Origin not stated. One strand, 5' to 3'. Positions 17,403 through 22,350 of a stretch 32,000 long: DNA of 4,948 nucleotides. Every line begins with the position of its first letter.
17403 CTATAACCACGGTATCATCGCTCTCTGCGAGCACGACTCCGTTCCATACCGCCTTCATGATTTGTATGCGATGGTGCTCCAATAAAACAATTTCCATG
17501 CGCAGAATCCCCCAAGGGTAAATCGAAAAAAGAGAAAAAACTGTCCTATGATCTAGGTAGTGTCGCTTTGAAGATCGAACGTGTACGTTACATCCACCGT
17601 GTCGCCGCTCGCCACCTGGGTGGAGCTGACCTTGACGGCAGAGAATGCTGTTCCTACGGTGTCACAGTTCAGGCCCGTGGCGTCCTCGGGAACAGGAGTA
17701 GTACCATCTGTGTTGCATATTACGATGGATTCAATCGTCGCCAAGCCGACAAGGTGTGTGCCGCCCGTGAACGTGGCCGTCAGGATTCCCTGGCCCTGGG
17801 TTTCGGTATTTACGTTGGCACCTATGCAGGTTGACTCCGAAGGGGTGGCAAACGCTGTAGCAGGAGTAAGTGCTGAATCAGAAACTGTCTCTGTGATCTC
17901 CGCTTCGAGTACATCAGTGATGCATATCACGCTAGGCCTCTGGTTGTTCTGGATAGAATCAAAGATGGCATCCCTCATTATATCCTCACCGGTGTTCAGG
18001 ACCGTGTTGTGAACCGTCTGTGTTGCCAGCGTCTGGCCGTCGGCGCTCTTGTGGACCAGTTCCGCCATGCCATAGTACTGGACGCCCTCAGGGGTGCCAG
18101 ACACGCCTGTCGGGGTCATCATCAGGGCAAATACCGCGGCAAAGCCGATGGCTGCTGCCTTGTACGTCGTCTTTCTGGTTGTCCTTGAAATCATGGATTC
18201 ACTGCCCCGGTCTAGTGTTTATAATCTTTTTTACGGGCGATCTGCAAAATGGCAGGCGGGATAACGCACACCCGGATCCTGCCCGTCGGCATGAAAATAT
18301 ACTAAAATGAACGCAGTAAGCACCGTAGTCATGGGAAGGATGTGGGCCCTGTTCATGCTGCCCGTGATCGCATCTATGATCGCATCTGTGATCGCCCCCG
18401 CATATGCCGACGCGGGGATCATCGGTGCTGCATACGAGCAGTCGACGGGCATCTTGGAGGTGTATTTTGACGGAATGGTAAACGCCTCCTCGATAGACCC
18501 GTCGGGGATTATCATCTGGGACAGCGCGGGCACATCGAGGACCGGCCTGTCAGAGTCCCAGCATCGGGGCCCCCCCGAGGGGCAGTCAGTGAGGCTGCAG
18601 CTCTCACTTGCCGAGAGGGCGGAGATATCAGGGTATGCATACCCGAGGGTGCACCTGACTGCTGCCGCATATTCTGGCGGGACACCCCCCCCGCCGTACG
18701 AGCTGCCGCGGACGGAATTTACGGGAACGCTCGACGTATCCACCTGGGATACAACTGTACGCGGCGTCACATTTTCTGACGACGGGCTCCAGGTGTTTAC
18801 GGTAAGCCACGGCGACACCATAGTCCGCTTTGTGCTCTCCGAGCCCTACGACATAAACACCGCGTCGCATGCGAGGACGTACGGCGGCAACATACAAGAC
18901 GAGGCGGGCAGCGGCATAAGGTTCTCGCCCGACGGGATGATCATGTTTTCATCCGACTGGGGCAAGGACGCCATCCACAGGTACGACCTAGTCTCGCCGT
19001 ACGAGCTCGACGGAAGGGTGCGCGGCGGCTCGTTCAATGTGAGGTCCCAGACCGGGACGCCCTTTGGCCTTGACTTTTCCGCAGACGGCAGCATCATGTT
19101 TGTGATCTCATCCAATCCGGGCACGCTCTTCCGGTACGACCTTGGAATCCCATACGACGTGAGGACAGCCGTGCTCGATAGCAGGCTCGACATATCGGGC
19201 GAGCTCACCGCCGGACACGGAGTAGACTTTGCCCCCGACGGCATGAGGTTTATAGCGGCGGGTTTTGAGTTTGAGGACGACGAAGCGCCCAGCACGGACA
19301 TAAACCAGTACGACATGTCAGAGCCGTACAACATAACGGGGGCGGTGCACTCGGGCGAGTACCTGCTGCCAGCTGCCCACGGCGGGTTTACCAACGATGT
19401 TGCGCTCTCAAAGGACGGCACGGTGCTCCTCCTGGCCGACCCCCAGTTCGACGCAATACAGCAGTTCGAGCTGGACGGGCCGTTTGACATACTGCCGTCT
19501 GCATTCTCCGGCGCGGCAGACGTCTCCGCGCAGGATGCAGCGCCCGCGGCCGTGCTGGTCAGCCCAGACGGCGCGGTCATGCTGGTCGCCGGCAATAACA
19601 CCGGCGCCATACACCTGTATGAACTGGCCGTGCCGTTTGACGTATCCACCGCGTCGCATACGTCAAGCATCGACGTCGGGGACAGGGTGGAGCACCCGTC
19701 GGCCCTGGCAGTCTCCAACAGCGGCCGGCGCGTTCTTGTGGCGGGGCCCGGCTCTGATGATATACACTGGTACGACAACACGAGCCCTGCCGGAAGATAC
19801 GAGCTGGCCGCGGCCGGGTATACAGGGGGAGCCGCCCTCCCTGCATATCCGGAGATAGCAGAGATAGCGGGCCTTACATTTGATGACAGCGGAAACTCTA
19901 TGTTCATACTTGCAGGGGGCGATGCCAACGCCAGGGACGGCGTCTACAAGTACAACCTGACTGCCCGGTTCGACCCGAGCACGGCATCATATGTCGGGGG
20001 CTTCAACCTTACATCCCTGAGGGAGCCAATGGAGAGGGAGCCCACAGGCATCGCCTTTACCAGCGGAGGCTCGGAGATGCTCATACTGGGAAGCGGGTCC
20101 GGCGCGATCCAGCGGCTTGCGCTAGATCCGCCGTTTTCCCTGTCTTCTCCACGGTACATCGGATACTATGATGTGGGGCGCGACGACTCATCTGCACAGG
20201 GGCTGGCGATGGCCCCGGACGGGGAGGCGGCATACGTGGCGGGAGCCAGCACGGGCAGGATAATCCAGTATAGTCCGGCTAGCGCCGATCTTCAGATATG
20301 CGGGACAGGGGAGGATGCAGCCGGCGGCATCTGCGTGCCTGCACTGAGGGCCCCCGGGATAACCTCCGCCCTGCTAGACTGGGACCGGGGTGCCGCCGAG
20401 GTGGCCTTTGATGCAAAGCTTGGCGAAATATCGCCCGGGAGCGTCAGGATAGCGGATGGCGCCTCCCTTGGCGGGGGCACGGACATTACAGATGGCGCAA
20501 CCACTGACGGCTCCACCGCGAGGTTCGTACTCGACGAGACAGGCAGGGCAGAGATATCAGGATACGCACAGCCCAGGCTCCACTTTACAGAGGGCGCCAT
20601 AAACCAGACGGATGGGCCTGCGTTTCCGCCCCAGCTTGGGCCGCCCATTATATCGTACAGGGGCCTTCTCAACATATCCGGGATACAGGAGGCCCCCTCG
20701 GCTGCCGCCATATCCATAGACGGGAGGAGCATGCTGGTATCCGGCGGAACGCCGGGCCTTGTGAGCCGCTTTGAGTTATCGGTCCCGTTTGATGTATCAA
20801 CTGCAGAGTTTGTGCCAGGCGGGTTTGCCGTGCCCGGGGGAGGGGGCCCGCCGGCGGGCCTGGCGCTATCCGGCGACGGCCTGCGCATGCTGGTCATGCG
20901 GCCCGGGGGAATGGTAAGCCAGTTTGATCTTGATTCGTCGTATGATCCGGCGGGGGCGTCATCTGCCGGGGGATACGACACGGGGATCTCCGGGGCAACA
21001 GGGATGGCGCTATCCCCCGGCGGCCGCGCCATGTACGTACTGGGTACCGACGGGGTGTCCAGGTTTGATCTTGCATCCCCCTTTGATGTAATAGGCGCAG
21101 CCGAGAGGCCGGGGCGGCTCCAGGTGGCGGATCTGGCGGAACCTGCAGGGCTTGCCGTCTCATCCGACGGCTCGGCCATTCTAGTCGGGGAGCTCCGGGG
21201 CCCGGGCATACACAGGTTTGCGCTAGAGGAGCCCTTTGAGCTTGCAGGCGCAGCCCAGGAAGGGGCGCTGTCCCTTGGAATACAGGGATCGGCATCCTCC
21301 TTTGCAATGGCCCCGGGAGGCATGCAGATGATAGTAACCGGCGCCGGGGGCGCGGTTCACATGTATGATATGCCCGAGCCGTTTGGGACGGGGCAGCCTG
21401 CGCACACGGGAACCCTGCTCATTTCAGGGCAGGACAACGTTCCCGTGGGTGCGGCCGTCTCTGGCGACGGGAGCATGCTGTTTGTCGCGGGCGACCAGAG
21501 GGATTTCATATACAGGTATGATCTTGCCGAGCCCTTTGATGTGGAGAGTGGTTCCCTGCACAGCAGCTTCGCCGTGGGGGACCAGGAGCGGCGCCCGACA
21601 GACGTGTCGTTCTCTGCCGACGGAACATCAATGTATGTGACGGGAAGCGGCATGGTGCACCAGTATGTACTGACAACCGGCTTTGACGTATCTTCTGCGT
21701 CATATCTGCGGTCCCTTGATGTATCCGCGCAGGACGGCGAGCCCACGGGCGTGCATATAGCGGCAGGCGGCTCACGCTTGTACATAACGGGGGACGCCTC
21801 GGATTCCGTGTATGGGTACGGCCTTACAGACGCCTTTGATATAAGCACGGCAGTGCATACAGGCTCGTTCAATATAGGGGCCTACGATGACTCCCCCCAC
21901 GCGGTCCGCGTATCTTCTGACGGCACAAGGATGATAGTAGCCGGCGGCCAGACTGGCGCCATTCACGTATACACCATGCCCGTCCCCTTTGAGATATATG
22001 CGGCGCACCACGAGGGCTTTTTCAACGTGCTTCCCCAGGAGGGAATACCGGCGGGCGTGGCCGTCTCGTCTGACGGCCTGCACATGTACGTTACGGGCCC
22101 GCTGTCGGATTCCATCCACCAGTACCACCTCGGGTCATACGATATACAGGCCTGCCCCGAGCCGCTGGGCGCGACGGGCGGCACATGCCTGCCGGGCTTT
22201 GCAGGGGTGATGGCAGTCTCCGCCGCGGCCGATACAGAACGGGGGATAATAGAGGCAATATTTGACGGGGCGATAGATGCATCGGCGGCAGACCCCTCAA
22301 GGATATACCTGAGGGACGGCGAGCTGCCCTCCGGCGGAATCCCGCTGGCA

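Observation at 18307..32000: A 13.7-kb unterminated + strand ORF that the supplied ORF track omits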

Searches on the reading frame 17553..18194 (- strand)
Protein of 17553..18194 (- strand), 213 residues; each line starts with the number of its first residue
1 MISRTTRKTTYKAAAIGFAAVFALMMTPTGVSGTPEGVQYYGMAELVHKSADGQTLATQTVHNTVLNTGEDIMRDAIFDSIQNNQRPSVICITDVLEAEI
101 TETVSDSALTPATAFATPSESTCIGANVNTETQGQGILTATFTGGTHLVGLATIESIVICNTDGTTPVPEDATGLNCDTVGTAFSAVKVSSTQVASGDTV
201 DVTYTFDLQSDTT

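Call 10: find_encoding_contigs(protein=window:17553-18194:-, flank=10000, max_places=6)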
Protein window:17553-18194:- (213 aa): no gene with exactly this product is on record in the collection.

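Call 73: list_cluster_members(proteins=[P0058, window:17553-18194:-, window:17179-17499:-, window:10097-10495:-, window:10504-11025:-, window:7356-8315:-, window:28881-30689:-, window:20292-21323:-, window:25572-26531:-, window:28077-28874:-])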
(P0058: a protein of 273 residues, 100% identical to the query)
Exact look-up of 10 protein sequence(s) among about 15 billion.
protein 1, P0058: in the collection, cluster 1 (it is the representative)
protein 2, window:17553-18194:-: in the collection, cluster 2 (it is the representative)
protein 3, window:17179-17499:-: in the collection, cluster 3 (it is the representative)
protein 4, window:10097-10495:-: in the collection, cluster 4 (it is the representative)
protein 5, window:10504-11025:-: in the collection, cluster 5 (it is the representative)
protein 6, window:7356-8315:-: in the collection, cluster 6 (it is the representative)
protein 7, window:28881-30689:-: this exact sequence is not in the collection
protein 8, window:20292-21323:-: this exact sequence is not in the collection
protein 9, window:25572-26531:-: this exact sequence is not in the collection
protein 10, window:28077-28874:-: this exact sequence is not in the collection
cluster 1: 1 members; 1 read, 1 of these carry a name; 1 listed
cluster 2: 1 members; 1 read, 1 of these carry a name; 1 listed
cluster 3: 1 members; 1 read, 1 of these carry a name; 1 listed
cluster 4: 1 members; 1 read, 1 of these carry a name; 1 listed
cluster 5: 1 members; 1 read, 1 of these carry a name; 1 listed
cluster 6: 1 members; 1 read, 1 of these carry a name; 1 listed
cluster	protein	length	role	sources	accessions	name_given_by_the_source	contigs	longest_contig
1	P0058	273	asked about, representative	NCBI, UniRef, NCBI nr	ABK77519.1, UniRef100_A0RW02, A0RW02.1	phosphoribosylaminoimidazole-succinocarboxamide (SAICAR) synthase [Cenarchaeum symbiosum ... | Phosphoribosylaminoimidazole-succinocarboxamide synthase n=1 Tax=Cenarchaeum symbiosum ... | RecName: Full=Phosphoribosylaminoimidazole-succinocarboxamide synthase; AltName: ...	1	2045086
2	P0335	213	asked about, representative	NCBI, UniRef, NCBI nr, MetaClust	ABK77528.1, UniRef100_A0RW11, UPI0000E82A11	hypothetical protein CENSYa_0896 [Cenarchaeum symbiosum A] | Uncharacterized protein n=1 Tax=Cenarchaeum symbiosum (strain A) TaxID=414004 ... | status=active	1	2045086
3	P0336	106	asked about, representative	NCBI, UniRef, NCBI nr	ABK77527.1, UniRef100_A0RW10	uncharacterized protein conserved in bacteria [Cenarchaeum symbiosum A] | Uncharacterized protein conserved in bacteria n=1 Tax=Cenarchaeum symbiosum (strain A) ...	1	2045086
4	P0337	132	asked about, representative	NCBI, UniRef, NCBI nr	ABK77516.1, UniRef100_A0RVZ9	flavin nucleotide binding protein [Cenarchaeum symbiosum A] | Flavin nucleotide binding protein n=1 Tax=Cenarchaeum symbiosum (strain A) TaxID=414004 ...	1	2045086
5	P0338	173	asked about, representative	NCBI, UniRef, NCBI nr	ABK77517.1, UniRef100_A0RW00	transcriptional regulator [Cenarchaeum symbiosum A] | Transcriptional regulator n=1 Tax=Cenarchaeum symbiosum (strain A) TaxID=414004 ...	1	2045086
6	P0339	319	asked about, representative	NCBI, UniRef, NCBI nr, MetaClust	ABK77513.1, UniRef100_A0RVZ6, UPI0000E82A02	hypothetical protein CENSYa_0881 [Cenarchaeum symbiosum A] | Uncharacterized protein n=1 Tax=Cenarchaeum symbiosum (strain A) TaxID=414004 ... | status=active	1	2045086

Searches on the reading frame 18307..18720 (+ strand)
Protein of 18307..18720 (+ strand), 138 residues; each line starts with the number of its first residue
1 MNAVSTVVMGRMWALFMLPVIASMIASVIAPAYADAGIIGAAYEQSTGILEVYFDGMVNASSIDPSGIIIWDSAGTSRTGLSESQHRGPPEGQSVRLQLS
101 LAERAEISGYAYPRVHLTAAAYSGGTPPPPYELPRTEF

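Call 43: search_protein_families(library=ncbifam, proteins=[window:18307-18720:+], max_evalue=1)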
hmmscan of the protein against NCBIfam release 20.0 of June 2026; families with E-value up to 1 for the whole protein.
window:18307-18720:+ (138 aa): 1 family
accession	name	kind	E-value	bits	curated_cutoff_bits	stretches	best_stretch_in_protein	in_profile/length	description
NF052643.1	CPBP_SdpC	equivalog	0.075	12.7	300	1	4-60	75-131/253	peptidoglycan release complex CPBP-like subunit SdpC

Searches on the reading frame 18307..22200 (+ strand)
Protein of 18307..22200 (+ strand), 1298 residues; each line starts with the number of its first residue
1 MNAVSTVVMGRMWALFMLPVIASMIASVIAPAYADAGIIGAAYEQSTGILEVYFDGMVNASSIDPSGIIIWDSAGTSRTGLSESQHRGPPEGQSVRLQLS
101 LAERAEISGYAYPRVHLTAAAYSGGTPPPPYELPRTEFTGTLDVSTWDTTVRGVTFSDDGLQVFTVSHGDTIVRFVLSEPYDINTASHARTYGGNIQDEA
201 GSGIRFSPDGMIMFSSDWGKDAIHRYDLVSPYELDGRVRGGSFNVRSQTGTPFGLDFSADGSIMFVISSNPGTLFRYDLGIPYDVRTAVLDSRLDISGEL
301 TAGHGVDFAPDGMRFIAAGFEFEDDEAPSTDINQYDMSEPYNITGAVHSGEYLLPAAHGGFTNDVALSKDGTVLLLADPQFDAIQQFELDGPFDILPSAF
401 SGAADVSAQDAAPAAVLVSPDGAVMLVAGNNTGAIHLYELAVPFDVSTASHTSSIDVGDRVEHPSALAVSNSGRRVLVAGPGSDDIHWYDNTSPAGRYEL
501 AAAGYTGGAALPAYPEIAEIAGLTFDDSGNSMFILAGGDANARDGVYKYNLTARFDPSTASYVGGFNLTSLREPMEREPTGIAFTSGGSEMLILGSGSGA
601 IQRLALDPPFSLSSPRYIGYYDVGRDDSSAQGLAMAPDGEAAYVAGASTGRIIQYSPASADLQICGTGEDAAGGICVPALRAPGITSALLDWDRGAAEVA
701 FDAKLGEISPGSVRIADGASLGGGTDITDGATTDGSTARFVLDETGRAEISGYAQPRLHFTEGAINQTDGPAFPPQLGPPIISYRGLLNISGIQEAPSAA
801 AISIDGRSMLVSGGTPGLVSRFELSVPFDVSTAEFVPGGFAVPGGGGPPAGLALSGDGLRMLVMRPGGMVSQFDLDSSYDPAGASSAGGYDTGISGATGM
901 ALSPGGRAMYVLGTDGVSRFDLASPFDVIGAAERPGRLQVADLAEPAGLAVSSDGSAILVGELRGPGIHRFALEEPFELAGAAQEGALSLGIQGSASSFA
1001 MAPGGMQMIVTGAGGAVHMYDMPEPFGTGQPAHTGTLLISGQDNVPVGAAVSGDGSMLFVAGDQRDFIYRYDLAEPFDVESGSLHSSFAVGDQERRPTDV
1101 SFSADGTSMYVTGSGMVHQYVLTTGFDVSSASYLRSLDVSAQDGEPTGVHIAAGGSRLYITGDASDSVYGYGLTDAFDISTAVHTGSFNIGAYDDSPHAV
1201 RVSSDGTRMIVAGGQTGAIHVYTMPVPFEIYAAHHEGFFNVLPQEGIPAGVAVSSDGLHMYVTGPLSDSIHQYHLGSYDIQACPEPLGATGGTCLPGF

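Call 15: find_homologous_proteins(query=window:18307-22200:+, max_evalue=0.00001)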
Query window:18307-22200:+ (1298 aa): 57 proteins with E <= 0.00001 among 8000 candidates.
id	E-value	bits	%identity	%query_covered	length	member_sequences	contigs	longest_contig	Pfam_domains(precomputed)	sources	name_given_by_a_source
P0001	8.7e-186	638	26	70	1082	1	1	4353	PF10282.16,PF16561.12,PF01731.27,PF08450.19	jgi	jgi:sugar lactone lactonase YvrE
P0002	8.9e-150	519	26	87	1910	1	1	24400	PF08450.19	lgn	-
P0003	2.3e-137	478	23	85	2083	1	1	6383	PF23393.3,PF10282.16,PF18683.8,PF08450.19,PF23414.2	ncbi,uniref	ncbi:hypothetical protein, partial [Reichenbachiella sp.]|uniref:hypothetical protein n=1 Tax=Reiche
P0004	9.0e-135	469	24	89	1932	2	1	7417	PF10282.16,PF01731.27,PF08450.19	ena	-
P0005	2.7e-134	468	22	89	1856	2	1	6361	PF21722.5,PF10282.16,PF01731.27,PF25171.2,PF08450.19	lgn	-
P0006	9.7e-133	462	27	68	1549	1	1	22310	PF24681.2,PF25171.2,PF08450.19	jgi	jgi:sugar lactone lactonase YvrE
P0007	4.1e-132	460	24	68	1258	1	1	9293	PF24681.2,PF25171.2,PF24684.2,PF08450.19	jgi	jgi:DNA-binding beta-propeller fold protein YncE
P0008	5.3e-132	460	26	38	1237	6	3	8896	PF25171.2,PF08450.19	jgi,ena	jgi:sugar lactone lactonase YvrE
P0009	7.7e-132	459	26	69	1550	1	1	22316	PF24681.2,PF25171.2,PF08450.19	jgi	jgi:sugar lactone lactonase YvrE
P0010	1.6e-129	452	29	39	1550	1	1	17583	PF24681.2,PF25171.2,PF08450.19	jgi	jgi:sugar lactone lactonase YvrE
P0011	3.6e-127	444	22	88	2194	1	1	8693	PF10282.16,PF08450.19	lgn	-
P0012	6.2e-127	443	26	80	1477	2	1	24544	PF02839.20,PF11859.14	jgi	jgi:DNA-binding beta-propeller fold protein YncE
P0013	1.1e-123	432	23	87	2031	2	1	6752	PF10282.16,PF08450.19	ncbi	-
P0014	9.0e-110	386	26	63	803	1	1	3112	PF10282.16,PF01731.27,PF08450.19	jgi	jgi:sugar lactone lactonase YvrE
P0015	1.6e-109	385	22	87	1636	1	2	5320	PF22494.4,PF10282.16,PF08450.19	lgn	-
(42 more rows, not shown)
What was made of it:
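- Relatives are auto-annotated 'sugar lactone lactonase YvrE' (call 15).
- Tried and rejected: The word-indexed search gave at best 37% identity (call 15).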

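Call 16: find_related_loci(query=window:18307-22200:+, collection=genome_contigs, flank=10000)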
Query window:18307-22200:+ (1298 aa) in genome_contigs; peptide patterns used: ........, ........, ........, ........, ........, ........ (x = any residue, [..] = any of these).
29 stretches matched a pattern, but none encodes a relative of the query by tblastn (E <= 1e-3).
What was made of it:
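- Tried and rejected: A protein-pattern scan of genome_contigs found no relative (call 16).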

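Call 68: search_protein_representatives(protein=window:18307-21906:+)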
Query: 1200 residues. Proteins with E-value up to 0.001 (for the whole library): 8299; up to 1e-10: 5775; up to 1e-30: 1609. The best 150 are listed.
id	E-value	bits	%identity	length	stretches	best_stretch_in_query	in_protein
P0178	0.0e+00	1758.3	40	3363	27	1025-1184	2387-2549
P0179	0.0e+00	1499.7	34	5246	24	681-1091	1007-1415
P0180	0.0e+00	1371.5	41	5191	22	1021-1197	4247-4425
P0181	0.0e+00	1309.5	37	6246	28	391-662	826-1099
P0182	0.0e+00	1183.6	34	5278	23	999-1193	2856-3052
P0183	0.0e+00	1073.9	40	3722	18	1039-1197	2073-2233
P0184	0.0e+00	1051.5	31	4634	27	989-1187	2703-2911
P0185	1.8e-286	969.8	32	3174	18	391-771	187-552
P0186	7.3e-273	924.8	37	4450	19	238-491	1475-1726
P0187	1.8e-255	867.2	37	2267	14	1036-1196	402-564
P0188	4.9e-250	849.2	34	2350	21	1034-1183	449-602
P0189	2.9e-247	840.0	37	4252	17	391-660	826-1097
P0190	3.2e-237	806.7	33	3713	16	1039-1188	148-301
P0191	2.5e-231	787.2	31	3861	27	1051-1188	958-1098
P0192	1.3e-220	751.7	31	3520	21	897-1199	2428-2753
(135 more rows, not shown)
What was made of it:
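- Tried and rejected: The exhaustive HMMER search gave at best 42% identity (call 68).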

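Call 69: list_cluster_members(proteins=[P0178, P0179, P0180, P0181, P0182, P0183, P0184, P0185, P0186, P0189])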
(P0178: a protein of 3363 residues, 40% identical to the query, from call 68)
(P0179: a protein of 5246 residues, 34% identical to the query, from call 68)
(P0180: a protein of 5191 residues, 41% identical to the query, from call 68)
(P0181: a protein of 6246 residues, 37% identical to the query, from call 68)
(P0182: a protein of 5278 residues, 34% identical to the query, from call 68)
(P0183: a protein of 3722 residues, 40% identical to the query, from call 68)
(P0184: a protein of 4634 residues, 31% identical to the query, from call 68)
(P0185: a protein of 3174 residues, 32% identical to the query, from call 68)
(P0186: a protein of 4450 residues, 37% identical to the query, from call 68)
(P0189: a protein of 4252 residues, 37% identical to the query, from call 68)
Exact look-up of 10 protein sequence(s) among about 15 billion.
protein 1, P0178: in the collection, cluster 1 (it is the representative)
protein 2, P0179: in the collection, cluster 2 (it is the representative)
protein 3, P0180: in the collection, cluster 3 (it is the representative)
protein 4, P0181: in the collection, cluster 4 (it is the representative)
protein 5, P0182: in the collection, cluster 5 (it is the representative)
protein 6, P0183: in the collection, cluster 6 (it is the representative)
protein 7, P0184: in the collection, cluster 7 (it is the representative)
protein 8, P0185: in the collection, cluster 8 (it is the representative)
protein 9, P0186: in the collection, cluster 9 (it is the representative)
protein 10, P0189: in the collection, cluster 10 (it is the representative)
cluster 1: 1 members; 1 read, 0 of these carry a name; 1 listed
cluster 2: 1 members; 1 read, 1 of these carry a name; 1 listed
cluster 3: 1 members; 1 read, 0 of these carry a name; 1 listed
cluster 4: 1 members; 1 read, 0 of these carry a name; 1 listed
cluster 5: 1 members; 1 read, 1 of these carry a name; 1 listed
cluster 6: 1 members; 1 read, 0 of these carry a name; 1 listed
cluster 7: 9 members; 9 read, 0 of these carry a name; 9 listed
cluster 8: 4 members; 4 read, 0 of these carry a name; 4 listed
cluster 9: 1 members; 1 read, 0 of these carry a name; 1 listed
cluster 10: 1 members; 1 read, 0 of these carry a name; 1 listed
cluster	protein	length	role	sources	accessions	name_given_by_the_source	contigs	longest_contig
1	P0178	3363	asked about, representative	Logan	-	-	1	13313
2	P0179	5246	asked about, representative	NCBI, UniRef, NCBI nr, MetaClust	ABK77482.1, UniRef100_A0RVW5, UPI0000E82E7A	hypothetical protein CENSYa_0849 [Cenarchaeum symbiosum A] | Uncharacterized protein n=1 Tax=Cenarchaeum symbiosum (strain A) TaxID=414004 ... | status=active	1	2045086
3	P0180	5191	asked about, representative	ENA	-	-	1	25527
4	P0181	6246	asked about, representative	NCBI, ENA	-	-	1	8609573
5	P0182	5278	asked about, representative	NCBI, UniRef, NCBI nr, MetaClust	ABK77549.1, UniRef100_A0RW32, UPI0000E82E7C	hypothetical protein CENSYa_0917 [Cenarchaeum symbiosum A] | Uncharacterized protein n=1 Tax=Cenarchaeum symbiosum (strain A) TaxID=414004 ... | status=active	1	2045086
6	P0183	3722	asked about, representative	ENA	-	-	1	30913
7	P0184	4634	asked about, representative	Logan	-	-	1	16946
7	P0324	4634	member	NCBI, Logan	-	-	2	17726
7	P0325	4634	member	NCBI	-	-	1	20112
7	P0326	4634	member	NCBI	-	-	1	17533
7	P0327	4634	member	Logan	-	-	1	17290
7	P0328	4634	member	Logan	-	-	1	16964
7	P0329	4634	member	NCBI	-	-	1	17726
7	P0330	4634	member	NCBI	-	-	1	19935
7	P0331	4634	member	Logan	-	-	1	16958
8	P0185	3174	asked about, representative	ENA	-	-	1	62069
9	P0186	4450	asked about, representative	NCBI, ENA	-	-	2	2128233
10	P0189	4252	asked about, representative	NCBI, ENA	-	-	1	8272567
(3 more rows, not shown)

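Call 76: find_encoding_contigs(protein=P0186, flank=6000, max_places=2)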
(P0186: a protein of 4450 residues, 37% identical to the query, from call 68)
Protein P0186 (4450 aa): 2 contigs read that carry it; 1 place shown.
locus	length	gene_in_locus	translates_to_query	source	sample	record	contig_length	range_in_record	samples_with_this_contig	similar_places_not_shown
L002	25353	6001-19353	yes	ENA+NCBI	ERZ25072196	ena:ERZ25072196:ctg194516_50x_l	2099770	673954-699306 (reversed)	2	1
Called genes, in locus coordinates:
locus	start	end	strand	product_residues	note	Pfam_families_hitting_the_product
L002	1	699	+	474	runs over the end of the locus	-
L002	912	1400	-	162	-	-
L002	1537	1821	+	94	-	-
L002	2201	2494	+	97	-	PF00378:ECH_1, PF16113:ECH_2 (weak)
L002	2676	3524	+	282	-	PF01548:DEDD_Tnp_IS110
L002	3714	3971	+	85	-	-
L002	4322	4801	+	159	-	-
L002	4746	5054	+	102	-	-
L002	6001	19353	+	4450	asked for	PF04234:CopC (faint), PF13205:Big_5 (faint), PF27624:Porph_assoc (faint), PF00400:WD40 (faint), PF10282:Lactonase (weak), PF10282:Lactonase (weak), PF25174:Beta-prop_THOC3 (weak), PF16403:Bact_surface_Ig-like, +8 more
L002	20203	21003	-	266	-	PF09509:Hypoth_Ymh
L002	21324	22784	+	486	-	PF01555:N6_N4_Mtase, PF01844:HNH, PF14279:HNH_5 (weak)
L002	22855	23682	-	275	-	-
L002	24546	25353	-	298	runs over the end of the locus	-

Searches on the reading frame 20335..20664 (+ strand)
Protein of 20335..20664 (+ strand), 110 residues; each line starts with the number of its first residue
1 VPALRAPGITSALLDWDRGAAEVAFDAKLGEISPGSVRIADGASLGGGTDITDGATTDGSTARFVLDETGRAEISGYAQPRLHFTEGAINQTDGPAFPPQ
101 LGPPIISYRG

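Call 44: search_protein_families(library=pfam, proteins=[window:20335-20664:+], max_evalue=10)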
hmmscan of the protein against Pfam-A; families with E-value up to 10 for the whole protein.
window:20335-20664:+ (110 aa): 1 family
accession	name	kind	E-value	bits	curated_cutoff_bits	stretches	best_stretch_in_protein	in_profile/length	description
PF19279.4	YegS_C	-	0.051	13.8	27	1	10-72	32-95/158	YegS C-terminal NAD kinase beta sandwich-like domain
